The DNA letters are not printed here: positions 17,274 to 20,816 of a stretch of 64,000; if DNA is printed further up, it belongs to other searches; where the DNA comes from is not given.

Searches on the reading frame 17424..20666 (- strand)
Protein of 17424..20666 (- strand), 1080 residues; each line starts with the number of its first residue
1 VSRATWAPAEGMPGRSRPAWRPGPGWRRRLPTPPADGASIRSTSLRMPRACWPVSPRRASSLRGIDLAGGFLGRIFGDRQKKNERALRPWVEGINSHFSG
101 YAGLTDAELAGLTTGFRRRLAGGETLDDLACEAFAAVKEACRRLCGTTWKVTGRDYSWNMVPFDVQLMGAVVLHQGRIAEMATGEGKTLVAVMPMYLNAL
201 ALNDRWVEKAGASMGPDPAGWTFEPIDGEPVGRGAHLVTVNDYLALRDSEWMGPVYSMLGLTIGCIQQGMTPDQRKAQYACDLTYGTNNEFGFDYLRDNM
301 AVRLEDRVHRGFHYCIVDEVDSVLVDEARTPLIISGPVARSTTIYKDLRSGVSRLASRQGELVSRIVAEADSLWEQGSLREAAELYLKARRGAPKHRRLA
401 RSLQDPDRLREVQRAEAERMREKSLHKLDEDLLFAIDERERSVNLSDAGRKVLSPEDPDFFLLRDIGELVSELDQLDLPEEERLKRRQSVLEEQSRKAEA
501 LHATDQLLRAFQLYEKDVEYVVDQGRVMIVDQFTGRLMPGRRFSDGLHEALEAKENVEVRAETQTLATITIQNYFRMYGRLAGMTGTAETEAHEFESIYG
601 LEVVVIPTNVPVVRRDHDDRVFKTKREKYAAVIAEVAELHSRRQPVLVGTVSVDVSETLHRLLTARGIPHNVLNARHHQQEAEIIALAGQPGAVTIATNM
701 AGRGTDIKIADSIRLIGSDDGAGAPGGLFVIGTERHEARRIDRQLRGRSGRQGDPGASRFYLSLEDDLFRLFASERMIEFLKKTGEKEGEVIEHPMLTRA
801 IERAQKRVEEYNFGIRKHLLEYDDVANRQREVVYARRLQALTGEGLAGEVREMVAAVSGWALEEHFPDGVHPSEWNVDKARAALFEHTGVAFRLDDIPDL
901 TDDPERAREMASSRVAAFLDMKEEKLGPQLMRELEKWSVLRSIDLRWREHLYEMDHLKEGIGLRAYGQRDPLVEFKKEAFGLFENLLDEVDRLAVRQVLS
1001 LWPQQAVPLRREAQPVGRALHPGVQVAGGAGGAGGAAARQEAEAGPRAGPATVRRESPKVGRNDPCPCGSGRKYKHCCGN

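Call 50: search_protein_families(library=pfam, proteins=[window:17424-20666:-], max_evalue=0.001)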
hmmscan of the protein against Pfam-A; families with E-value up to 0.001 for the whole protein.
window:17424-20666:- (1080 aa): 5 families
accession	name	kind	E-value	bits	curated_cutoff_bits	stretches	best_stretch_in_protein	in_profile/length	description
PF07517.20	SecA_DEAD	-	1.4e-111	372.8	24.6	2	232-596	118-290/290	SecA DEAD-like domain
PF21090.3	P-loop_SecA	-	1.4e-74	250.6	27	2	611-713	1-103/205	SecA P-loop domain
PF07516.18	SecA_SW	-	3.9e-61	207.1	26.7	1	791-1000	1-198/200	SecA Wing and Scaffold domain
PF01043.26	SecA_PP_bind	-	3.2e-24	86.1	23.5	1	422-552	10-110/110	SecA preprotein cross-linking domain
PF02810.21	SEC-C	-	9e-10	38.7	20.4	1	1062-1080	1-19/19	SEC-C motif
